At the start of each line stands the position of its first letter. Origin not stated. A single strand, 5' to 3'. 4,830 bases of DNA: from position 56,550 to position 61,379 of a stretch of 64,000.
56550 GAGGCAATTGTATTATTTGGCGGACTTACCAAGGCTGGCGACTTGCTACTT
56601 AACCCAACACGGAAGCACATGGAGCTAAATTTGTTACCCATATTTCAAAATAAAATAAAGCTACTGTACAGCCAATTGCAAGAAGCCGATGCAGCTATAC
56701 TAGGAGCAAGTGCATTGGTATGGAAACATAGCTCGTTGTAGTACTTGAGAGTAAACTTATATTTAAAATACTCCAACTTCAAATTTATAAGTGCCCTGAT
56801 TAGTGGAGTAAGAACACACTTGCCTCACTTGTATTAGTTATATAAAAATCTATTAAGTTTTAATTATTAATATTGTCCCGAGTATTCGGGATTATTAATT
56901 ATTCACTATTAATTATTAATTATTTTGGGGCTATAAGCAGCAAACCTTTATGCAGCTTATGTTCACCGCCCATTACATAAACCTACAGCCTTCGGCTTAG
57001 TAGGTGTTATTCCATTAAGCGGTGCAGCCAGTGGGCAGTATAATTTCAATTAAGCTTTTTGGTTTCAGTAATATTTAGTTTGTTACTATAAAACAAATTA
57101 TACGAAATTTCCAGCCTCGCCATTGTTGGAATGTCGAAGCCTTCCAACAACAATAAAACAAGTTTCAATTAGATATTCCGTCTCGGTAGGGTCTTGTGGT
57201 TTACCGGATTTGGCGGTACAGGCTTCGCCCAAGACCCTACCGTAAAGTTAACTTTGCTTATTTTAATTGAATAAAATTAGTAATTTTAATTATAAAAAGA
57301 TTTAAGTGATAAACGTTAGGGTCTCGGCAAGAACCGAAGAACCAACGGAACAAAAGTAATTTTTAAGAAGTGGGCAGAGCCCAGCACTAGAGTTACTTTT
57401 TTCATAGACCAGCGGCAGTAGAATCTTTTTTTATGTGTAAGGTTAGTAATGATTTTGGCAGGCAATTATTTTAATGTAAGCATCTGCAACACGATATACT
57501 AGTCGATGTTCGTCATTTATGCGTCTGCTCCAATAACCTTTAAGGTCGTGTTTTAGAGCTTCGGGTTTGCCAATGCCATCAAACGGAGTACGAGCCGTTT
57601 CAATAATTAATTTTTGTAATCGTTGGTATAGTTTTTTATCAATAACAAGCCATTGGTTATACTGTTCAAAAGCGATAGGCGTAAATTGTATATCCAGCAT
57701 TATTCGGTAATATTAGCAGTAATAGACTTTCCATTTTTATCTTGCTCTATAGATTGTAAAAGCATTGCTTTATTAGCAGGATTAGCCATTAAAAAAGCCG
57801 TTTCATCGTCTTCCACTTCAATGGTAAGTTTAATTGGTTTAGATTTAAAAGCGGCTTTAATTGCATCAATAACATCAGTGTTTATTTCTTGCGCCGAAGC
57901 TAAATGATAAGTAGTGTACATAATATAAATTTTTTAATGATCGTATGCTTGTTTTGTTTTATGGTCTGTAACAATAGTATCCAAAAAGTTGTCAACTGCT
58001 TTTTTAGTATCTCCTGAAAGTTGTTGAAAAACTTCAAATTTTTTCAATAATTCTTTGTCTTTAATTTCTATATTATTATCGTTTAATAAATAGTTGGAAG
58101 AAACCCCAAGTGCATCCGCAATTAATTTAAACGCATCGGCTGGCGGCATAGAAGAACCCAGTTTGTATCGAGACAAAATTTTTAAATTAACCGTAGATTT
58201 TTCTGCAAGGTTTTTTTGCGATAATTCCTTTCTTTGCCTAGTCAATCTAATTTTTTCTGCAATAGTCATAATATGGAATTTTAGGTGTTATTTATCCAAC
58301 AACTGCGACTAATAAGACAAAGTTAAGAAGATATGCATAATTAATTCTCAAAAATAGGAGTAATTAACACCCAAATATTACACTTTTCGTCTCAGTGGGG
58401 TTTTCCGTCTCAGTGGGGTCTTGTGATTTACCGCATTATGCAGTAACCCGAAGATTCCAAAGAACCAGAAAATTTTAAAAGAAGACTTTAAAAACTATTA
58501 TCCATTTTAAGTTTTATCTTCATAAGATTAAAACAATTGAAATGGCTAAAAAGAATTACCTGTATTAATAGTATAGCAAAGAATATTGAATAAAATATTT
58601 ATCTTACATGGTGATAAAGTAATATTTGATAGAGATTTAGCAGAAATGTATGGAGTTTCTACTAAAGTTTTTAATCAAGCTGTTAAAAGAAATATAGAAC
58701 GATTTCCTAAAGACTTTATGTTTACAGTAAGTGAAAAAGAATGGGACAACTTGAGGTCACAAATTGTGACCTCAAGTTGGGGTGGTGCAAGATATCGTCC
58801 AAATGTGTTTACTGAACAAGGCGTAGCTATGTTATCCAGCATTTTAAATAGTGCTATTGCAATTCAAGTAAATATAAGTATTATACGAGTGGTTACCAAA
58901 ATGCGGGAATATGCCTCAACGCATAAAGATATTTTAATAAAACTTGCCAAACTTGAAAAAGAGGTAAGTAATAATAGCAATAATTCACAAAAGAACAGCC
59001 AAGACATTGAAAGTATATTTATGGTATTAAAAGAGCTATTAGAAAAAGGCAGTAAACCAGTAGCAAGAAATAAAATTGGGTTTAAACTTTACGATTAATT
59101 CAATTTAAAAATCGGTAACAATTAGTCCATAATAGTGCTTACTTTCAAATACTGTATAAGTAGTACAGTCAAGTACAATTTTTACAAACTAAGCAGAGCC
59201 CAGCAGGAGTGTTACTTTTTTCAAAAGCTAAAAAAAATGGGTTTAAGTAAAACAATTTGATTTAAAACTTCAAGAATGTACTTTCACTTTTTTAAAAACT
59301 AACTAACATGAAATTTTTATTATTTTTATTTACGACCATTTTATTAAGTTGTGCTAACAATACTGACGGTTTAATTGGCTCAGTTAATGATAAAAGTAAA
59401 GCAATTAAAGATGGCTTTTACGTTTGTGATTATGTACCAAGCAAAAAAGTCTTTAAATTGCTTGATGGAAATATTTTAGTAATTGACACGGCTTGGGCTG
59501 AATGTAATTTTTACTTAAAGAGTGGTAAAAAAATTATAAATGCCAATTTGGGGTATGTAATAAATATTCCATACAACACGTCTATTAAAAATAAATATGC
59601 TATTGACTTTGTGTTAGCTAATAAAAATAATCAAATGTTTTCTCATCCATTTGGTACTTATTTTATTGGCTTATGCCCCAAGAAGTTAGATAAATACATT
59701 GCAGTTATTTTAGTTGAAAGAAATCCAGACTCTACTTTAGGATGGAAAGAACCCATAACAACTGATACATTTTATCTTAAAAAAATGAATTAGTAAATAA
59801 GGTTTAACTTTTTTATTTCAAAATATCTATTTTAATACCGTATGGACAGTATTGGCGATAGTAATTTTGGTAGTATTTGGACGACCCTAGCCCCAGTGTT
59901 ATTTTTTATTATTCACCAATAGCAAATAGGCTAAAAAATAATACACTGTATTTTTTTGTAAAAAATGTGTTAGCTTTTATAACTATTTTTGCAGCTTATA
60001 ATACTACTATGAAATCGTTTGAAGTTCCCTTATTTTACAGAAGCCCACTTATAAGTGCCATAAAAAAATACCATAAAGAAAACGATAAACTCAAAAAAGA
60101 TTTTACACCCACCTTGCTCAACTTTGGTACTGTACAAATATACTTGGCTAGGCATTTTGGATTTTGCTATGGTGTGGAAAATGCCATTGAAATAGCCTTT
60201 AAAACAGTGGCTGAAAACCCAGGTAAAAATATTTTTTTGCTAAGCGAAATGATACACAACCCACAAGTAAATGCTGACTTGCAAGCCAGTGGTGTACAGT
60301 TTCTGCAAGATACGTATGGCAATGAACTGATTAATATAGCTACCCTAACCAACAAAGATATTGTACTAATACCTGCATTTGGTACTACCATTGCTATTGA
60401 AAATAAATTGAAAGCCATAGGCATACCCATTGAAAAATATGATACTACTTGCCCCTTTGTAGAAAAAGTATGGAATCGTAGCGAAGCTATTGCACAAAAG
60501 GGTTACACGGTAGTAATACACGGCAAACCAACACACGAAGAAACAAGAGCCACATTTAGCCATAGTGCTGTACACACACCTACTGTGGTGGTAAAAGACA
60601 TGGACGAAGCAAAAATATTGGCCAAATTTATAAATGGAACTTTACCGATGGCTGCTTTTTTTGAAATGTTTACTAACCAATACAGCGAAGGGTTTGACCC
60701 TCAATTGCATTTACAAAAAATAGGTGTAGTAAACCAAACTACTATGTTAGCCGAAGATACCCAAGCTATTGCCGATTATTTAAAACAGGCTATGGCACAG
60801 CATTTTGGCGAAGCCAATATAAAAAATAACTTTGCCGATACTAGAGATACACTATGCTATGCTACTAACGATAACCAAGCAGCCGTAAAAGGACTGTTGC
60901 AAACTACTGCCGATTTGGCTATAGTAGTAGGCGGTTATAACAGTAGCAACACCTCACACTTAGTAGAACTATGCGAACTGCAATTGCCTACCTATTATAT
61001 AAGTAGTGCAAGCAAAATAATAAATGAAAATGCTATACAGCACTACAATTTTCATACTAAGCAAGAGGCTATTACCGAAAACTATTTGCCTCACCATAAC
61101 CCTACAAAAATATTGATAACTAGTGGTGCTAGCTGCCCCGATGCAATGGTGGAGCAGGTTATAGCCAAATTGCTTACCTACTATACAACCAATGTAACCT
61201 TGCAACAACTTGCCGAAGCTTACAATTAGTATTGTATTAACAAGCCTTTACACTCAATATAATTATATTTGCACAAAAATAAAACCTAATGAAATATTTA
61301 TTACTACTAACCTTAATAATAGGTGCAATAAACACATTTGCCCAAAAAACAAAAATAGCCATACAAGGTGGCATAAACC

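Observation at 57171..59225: Two families of 31-bp repeated elements (R1, R2) interleaved with the TA/ORF6N cassettes; R1 embedded in a nested GC-rich hairpin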

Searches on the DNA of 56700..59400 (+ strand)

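Call 6: search_rna_families(source=window, start=56700, end=59400, threshold=evalue, max_evalue=10, show_alignments=4)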
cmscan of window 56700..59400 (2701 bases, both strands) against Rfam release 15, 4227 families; matches with E-value up to 10: 5.
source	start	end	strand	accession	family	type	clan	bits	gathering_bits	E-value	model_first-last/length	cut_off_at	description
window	57220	57287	-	RF01714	Ocean-V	Gene; sRNA;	-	17.1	75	5.1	1-72/72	no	Ocean-V RNA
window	57976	58011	+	RF04295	mir-329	Gene; miRNA;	CL00149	16.8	76.8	5.4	1-80/80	no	mir-329 microRNA precursor family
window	58708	58723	+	RF00180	REN-SRE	Cis-reg;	-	14.9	41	2.8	1-37/37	no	Renin stability regulatory element (REN-SRE)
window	59304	59338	-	RF00180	REN-SRE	Cis-reg;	-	14.7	41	3.3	1-37/37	no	Renin stability regulatory element (REN-SRE)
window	57073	57345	-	RF02032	GOLLD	Gene;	-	10.8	150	9.4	1-416/416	no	Giant, ornate, lake- and Lactobacillales-derived (GOLLD) RNA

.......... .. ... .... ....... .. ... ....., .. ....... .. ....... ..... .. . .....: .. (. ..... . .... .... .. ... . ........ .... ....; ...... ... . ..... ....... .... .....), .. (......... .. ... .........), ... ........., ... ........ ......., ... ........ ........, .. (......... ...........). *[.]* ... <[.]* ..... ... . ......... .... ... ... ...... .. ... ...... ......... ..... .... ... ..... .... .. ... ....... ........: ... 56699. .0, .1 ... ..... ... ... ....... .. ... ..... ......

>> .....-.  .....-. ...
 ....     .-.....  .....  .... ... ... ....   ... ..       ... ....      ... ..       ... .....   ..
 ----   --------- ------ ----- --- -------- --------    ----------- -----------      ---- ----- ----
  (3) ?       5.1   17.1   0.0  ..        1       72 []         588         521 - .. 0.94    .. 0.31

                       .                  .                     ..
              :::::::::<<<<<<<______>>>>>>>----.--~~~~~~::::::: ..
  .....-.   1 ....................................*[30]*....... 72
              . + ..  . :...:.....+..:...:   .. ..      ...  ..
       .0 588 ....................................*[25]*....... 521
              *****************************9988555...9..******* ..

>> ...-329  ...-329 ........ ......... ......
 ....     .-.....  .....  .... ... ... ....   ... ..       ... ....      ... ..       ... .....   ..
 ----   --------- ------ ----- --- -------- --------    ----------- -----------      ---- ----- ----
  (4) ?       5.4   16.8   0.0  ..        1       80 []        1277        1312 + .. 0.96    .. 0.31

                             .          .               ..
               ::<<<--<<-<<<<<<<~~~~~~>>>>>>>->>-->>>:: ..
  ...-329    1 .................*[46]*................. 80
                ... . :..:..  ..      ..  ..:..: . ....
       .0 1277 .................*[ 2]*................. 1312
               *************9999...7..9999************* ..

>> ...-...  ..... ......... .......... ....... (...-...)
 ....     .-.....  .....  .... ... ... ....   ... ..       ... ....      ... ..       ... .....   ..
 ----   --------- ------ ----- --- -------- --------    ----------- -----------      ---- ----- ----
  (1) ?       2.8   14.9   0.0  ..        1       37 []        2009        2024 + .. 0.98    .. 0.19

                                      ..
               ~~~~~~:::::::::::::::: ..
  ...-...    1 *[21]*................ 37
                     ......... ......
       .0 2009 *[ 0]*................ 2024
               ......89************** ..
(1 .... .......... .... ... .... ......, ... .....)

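Call 66: build_rna_model(alignment_id=A2, structure=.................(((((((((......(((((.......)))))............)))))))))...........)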
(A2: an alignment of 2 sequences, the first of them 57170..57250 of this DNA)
Model R1 built from alignment A2 (2 sequences, 81 columns); structure: as given.
model positions 81; base pairs 14; branch points 0; effective number of sequences 1.79; information 0.701 bits per position. Calibrated on 0.2 Mb of random sequence (short: E-values are rough).
structure used (alignment columns):
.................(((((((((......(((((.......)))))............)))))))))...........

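Call 68: search_with_rna_model(model_id=R1, sources=[window, L004, L008, L015, L016, L017, L018, L019, L020, L021, L022, L023, L024, L025, L026, L027, L028, L029, L030, L031, L032, L033, L034, L035, L036, L037, L038, L039, L040, L041, L042, L043, L044, L045, L046, L047, L048, L049, L050, L051, L052, L053, L054, L055, L056, L057, L058, L059, L060, L061, L062, L063, L064, L065, L066, L067, L068, L069, L070, L071, L072, L073, L074, L075, L076, L077, L078, L079, L080, L081, L082, L083, L084, L085, L086, L087, L088, L089, L090, L091, L092, L093, L094, L175, L181, L182, L184], max_evalue=10)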
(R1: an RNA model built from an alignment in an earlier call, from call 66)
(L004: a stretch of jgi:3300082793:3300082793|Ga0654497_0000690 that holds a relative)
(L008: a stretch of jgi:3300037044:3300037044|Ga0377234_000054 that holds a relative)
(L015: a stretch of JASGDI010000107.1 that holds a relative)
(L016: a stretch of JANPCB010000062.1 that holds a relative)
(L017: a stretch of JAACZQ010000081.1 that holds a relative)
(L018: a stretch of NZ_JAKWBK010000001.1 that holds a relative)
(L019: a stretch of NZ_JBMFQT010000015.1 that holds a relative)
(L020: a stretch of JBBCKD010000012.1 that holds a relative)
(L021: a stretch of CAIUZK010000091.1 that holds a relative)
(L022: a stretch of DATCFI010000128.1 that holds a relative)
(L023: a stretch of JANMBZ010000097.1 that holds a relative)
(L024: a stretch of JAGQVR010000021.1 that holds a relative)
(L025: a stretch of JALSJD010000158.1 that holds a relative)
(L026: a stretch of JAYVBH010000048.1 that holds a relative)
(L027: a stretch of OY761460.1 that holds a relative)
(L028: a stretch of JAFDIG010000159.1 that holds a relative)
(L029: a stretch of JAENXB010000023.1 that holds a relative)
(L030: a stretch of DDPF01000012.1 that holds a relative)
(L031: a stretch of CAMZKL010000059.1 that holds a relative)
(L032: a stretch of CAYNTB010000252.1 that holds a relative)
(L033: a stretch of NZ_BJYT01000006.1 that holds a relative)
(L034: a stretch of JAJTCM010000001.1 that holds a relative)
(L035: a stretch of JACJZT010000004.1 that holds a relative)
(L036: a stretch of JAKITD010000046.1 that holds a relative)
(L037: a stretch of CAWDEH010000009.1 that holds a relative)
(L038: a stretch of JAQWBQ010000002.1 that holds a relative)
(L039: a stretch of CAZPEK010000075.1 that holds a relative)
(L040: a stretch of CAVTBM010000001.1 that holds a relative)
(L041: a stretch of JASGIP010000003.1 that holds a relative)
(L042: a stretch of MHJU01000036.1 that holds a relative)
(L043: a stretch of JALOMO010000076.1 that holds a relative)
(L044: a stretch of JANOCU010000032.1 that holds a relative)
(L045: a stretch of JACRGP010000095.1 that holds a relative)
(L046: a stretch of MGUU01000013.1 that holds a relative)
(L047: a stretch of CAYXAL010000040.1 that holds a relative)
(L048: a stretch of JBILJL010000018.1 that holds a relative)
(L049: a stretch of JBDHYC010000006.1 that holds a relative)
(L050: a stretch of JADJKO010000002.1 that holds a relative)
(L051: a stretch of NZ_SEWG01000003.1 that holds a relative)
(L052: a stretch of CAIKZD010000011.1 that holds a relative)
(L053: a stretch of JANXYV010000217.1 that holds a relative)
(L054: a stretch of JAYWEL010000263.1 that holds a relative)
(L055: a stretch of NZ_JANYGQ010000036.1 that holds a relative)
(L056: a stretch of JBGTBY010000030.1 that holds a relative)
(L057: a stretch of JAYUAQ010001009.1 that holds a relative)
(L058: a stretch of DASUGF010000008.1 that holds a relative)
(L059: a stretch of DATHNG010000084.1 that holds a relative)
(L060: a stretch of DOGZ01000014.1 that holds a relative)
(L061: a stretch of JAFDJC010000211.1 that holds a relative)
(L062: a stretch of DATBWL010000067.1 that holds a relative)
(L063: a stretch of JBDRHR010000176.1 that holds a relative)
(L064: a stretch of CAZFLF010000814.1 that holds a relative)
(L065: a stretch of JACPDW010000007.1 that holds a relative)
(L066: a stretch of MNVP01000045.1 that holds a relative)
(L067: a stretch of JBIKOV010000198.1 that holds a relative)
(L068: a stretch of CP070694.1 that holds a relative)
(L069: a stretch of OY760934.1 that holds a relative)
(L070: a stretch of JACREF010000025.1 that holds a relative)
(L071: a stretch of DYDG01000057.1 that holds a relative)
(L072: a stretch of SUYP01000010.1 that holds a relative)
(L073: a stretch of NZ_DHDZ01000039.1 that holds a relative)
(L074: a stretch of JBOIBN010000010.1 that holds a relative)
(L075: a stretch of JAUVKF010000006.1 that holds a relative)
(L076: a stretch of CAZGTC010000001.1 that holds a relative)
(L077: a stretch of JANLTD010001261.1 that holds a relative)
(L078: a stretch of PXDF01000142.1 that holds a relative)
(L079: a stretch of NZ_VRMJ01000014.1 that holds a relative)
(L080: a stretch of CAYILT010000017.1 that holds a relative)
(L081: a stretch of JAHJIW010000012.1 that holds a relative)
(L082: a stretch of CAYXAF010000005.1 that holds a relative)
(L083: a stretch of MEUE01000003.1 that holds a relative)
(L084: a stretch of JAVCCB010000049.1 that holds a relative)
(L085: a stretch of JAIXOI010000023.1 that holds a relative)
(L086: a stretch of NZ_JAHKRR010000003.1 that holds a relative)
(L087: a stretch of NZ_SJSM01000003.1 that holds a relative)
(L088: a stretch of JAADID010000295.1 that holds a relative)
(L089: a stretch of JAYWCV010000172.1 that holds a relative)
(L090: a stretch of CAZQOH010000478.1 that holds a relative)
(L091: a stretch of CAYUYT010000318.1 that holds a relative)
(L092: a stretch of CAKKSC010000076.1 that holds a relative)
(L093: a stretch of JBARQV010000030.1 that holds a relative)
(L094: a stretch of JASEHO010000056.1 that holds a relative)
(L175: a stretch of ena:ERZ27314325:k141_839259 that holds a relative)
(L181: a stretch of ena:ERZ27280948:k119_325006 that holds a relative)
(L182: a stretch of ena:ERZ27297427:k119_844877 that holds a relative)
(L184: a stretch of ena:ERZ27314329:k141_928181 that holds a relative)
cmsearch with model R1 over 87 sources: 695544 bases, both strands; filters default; matches with E-value up to 10: 8.
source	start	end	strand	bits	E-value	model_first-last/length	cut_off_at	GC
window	57170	57250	+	103.2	1.2e-26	1-81/81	no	0.51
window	58397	58470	+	88.4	2.3e-22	1-81/81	no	0.47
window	58403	58476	-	32.6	3.5e-06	1-81/81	no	0.42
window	57176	57256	-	21.8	0.0049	1-81/81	no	0.52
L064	2624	2689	+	14.6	0.6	1-81/81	no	0.44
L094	2299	2316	+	11.8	3.8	33-50/81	no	0.39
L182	4022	4073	+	11.8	3.9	1-81/81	no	0.38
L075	7631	7706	-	10.6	8.6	1-81/81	no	0.41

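Call 72: search_dna_similar(query=window:57051-59310:+, collection=plasmids, mode=distant, max_rows=15)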
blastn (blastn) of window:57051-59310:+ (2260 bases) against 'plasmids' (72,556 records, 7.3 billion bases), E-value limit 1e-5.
Records with a match: 7; places in all: 7; records where one place covers at least 80% of the query: 0.
Best place of each record, by identity: 60-80% 7.
By first word of the organism name: Sulfuricurvum 2; Enterococcus 1; Legionella 1; Bacteroides 1; Enterobacter 1; Psychrobacter 1.
By predicted mobility (MOB-suite, as given by PLSDB): non-mobilizable 3; mobilizable 2; conjugative 2.
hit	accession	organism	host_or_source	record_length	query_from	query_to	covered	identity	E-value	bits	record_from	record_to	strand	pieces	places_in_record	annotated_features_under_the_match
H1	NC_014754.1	Sulfuricurvum kujiense DSM 16994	drain water from underground crude oil ...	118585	1567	1735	7%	71.6%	2e-14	90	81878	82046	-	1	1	ORF6N domain-containing protein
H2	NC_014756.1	Sulfuricurvum kujiense DSM 16994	drain water from underground crude oil ...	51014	1567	1735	7%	71.6%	2e-14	90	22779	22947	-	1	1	ORF6N domain-containing protein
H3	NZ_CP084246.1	Enterococcus lactis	goat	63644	431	589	7%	69.4%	8e-6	62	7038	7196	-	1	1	Txe/YoeB family addiction module toxin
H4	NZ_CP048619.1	Legionella pneumophila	-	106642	1576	1722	7%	72.1%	9e-12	82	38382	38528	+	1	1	ORF6N domain-containing protein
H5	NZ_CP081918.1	Bacteroides ovatus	Homo sapiens,blood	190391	1698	1825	6%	71.8%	2e-7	67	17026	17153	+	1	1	ORF6N domain-containing protein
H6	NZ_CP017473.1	Enterobacter cloacae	Homo sapiens,mixed culture,stool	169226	444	539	4%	76.0%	2e-8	71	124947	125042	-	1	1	Txe/YoeB family addiction module toxin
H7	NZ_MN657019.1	Psychrobacter sp.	-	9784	444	536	4%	74.2%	8e-6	61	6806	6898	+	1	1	Txe/YoeB family addiction module toxin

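Call 73: search_dna_similar(query=window:57051-59310:+, collection=phages, mode=distant, max_rows=15)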
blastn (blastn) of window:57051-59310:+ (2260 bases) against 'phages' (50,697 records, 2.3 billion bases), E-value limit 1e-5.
Records with a match: 2; places in all: 2; records where one place covers at least 80% of the query: 0.
Best place of each record, by identity: 80-90% 1; 60-80% 1.
By first word of the organism name: Bacteriophage 2.
By host as written in the record: - 2.
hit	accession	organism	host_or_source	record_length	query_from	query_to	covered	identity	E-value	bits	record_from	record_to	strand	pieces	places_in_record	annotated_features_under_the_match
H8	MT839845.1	Bacteriophage sp.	human fecal samples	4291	1560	1723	7%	74.8%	2e-19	104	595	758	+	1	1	record has no annotation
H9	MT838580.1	Bacteriophage sp.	human fecal samples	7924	1696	1771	3%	85.5%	2e-14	89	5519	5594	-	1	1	record has no annotation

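Call 94: search_rna_families(source=window, start=56880, end=57100, threshold=evalue, max_evalue=10, show_alignments=2)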
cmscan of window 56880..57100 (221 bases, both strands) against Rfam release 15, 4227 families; matches with E-value up to 10: 0.
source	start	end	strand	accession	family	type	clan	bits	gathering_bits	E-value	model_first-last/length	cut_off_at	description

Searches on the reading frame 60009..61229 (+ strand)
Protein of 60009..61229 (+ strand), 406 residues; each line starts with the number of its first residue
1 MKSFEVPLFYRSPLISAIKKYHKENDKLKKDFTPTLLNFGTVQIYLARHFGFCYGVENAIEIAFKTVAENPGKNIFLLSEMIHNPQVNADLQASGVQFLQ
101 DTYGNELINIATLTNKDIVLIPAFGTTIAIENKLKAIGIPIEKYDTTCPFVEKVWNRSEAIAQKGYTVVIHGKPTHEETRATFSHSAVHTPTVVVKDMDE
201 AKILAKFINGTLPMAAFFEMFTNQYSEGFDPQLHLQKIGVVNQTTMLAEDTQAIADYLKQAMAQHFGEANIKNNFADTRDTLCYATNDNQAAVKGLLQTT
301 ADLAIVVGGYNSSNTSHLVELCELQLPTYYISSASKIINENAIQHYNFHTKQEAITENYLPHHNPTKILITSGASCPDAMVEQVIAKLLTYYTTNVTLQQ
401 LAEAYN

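Call 34: find_related_loci(query=window:60009-61229:+, collection=metagenome_contigs, flank=6000)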
Query window:60009-61229:+ (406 aa) in metagenome_contigs; peptide patterns used: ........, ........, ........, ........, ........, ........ (x = any residue, [..] = any of these).
600 stretches matched a pattern (row limit reached: there are more); 590 encode a relative of the query (tblastn E <= 1e-3); the best 80 are kept; 80 distinct loci.
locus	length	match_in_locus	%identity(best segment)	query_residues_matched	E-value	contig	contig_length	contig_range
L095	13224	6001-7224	69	1-406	0e+0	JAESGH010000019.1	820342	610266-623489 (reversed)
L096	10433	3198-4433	69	1-405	0e+0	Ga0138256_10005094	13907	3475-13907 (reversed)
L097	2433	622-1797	73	1-392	0e+0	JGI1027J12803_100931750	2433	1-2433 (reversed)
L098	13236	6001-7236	69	1-405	0e+0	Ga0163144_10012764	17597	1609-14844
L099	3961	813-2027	68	1-403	0e+0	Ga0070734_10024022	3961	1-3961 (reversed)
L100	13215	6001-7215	70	1-403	0e+0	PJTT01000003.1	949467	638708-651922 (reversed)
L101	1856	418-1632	68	1-405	0e+0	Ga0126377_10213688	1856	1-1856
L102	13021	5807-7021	69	1-405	0e+0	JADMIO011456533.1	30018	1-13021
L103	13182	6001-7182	71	1-392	0e+0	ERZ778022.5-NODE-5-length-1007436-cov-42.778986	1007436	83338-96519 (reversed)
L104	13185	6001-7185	73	1-393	0e+0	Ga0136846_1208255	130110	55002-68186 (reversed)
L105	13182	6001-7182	70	1-392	0e+0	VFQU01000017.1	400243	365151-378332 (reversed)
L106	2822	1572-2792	68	1-405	0e+0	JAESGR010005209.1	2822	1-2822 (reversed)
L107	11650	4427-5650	67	1-406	0e+0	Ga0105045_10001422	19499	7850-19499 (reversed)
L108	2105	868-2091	69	1-406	0e+0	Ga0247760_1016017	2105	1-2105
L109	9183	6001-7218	69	1-404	0e+0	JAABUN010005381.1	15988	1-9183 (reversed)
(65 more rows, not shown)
